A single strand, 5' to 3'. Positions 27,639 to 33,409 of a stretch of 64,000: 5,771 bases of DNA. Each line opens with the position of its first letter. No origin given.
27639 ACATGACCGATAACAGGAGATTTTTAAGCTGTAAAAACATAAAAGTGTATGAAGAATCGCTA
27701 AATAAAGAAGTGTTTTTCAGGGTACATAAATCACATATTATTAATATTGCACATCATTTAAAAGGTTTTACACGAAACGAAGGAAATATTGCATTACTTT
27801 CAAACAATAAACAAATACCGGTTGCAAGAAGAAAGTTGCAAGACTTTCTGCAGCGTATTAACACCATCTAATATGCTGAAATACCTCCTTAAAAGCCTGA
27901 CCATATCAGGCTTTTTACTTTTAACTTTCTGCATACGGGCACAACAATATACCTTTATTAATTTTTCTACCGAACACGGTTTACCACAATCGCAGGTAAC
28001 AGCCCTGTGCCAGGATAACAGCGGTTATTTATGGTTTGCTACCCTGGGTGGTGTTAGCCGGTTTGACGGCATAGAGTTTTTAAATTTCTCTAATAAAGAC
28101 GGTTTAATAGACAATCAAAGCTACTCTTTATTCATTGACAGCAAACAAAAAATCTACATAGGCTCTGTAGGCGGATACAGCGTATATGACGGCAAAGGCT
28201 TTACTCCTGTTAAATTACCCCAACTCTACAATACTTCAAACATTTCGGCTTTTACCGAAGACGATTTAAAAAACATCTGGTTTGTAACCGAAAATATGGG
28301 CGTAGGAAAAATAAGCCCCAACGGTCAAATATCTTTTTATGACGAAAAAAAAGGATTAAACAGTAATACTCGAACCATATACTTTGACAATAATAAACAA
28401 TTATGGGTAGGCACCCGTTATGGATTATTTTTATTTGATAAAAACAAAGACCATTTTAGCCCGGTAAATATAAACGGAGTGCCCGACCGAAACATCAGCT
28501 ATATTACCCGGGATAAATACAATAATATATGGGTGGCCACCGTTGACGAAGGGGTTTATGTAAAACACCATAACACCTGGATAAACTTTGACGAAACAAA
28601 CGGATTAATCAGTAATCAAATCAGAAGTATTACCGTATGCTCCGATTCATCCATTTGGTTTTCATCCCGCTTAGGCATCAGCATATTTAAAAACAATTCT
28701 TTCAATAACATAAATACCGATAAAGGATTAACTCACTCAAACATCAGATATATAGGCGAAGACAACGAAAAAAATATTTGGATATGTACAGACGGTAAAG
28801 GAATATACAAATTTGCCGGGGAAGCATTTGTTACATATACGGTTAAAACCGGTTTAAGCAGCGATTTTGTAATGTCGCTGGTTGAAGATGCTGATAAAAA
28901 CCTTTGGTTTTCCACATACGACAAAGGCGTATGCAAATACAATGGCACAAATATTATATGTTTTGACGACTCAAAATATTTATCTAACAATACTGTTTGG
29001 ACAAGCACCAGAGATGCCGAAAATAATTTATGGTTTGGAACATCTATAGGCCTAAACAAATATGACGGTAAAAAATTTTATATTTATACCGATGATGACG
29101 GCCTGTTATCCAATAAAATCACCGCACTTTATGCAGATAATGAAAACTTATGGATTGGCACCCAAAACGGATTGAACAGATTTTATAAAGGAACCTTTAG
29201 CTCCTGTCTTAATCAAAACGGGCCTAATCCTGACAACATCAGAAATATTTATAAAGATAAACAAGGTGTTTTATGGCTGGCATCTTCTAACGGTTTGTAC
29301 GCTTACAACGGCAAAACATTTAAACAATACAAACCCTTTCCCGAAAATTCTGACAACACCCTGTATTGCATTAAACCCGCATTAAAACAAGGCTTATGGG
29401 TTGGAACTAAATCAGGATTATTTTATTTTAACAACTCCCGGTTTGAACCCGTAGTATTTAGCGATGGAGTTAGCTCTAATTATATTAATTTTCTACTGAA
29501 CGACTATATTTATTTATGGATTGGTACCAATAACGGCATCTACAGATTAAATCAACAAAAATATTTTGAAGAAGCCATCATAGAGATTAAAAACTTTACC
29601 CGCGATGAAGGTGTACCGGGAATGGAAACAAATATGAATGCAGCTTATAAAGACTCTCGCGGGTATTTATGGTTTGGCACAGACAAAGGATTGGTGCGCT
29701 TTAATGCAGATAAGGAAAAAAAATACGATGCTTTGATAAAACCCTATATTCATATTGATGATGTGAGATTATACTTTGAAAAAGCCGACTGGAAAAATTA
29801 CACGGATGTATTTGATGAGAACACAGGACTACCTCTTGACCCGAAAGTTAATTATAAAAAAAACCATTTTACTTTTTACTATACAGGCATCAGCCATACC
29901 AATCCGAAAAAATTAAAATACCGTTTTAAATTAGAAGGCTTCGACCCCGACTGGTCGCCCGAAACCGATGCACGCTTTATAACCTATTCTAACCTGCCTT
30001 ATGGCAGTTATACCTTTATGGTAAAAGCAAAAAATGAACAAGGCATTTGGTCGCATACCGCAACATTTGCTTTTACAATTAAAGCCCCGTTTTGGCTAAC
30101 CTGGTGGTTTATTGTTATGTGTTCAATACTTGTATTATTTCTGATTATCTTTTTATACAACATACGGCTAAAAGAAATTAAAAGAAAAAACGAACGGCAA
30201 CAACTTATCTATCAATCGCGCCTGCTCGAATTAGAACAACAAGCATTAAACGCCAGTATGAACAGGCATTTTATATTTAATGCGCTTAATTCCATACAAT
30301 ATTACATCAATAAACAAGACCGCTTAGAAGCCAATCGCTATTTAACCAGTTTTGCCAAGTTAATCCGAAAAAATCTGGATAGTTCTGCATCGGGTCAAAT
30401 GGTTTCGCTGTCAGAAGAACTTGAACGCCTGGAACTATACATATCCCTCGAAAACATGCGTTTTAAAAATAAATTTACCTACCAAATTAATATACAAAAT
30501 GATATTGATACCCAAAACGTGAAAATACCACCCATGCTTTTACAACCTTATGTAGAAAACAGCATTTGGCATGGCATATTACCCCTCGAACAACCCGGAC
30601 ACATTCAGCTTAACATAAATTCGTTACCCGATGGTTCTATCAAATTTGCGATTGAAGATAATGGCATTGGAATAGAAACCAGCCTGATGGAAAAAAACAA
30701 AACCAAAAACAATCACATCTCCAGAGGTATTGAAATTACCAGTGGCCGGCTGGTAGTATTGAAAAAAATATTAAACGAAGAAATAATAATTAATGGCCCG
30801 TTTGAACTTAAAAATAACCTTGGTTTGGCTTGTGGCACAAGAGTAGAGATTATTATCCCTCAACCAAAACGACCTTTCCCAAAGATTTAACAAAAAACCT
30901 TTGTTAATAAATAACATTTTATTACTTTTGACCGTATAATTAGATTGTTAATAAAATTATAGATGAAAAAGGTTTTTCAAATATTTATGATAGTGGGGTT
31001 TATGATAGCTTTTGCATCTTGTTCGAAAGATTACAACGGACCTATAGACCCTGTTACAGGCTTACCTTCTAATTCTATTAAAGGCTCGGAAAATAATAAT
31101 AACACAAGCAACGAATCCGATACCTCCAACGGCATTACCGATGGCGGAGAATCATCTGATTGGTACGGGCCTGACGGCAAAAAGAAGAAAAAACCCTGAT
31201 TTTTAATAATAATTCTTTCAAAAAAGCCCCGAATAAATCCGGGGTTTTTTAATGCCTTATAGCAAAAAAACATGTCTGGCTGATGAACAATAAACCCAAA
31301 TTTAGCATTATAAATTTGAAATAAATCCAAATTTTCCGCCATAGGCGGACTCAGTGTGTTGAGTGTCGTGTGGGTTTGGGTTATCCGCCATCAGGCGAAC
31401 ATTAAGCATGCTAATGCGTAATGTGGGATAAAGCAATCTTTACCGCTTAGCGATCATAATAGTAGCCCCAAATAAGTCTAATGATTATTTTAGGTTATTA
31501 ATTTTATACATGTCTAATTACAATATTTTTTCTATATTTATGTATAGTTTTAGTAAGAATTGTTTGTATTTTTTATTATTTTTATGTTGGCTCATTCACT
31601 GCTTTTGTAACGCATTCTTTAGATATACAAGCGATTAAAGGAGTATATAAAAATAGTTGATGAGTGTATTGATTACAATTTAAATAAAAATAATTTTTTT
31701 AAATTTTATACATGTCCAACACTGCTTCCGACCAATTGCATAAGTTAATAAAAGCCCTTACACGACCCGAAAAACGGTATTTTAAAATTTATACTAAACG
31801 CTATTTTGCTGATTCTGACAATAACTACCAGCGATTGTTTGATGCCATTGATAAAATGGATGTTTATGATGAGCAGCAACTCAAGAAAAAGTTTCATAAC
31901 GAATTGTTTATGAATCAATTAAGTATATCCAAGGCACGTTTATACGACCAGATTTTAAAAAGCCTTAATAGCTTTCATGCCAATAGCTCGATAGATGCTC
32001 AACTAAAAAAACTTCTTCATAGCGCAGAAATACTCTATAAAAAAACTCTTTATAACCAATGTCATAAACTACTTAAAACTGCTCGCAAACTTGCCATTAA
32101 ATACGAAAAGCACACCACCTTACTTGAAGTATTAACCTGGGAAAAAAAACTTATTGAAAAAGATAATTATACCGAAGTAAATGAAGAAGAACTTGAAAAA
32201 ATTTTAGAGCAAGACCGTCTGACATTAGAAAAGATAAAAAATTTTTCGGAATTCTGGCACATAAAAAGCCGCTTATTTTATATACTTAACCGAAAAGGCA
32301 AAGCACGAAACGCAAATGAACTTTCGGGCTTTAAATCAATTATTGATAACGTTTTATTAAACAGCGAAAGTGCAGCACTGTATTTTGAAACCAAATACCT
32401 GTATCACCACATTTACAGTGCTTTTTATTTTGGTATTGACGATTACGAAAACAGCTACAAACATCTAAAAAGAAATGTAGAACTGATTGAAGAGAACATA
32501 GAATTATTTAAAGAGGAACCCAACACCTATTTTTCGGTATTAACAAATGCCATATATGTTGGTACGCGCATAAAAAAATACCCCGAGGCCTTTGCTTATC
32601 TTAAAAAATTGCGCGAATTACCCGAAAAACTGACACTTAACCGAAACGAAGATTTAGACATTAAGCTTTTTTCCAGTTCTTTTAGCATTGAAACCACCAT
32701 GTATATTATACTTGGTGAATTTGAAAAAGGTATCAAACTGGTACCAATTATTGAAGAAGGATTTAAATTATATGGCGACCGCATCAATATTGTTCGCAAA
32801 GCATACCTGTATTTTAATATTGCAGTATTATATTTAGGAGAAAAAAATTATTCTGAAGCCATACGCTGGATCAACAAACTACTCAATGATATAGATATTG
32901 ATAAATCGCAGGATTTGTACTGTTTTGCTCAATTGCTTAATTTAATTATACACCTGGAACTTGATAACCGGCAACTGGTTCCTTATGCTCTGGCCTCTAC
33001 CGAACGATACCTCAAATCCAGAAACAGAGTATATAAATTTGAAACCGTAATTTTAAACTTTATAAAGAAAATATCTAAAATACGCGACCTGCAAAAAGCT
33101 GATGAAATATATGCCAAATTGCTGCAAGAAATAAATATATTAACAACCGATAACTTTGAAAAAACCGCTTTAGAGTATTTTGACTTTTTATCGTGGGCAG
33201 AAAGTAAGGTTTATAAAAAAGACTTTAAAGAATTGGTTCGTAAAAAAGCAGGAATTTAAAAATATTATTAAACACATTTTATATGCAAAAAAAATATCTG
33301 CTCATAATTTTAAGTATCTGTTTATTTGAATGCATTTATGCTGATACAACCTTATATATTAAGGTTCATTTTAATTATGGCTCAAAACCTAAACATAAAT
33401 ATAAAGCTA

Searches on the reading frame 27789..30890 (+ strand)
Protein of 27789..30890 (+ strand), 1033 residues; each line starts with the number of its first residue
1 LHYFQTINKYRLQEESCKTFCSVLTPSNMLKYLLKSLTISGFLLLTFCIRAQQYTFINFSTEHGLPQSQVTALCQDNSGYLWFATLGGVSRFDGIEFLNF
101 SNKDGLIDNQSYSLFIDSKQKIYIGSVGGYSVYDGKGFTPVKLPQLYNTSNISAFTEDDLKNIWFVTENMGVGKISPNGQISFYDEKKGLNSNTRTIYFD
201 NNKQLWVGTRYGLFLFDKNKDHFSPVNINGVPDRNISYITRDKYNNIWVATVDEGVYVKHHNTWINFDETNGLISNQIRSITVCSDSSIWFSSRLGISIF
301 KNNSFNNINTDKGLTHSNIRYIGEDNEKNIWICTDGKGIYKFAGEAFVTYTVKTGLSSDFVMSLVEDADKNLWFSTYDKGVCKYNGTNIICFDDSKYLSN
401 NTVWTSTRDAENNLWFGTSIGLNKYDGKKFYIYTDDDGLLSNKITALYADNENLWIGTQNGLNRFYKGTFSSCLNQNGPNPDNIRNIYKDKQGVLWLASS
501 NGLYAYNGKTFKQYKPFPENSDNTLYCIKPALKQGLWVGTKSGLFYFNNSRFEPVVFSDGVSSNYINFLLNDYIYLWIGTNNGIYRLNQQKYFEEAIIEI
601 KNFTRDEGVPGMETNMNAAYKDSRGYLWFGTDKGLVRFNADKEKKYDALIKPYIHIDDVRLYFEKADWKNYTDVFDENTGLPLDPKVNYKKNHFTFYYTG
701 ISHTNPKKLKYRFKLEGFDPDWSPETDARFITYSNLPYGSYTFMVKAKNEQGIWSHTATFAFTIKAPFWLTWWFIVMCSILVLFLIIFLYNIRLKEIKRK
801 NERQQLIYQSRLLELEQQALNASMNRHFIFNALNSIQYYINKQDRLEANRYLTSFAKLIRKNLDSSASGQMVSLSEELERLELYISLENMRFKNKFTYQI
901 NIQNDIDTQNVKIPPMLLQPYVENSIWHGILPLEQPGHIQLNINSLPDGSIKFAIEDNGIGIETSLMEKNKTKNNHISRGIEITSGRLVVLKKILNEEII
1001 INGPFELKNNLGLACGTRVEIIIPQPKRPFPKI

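Call 8: search_protein_families(library=pfam, proteins=[window:27789-30890:+], max_evalue=0.001)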
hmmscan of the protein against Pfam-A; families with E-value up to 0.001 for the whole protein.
window:27789-30890:+ (1033 aa): 4 families
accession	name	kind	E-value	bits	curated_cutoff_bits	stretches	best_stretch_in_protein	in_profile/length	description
PF07494.17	Reg_prop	-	3.1e-47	152.9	20.4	1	64-86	1-23/24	Two component regulator propeller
PF07495.19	Y_Y_Y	-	7.5e-20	71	26.6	1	704-765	3-65/65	Y_Y_Y domain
PF06580.19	His_kinase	-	2.9e-19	69.5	25.2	1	816-896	2-81/81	Histidine kinase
PF24421.1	Ig_J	-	0.00049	20.6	29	1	732-767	69-104/104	Tip attachment protein J, Ig-like domain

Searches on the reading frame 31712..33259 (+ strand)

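Call 8: search_protein_families(library=pfam, proteins=[window:31712-33259:+], max_evalue=0.001)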
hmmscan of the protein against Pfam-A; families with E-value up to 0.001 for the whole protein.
window:31712-33259:+ (515 aa): 1 family
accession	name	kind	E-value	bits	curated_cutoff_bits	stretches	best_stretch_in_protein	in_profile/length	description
PF13424.12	TPR_12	-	0.00075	20.1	30.1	0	364-391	45-72/77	Tetratricopeptide repeat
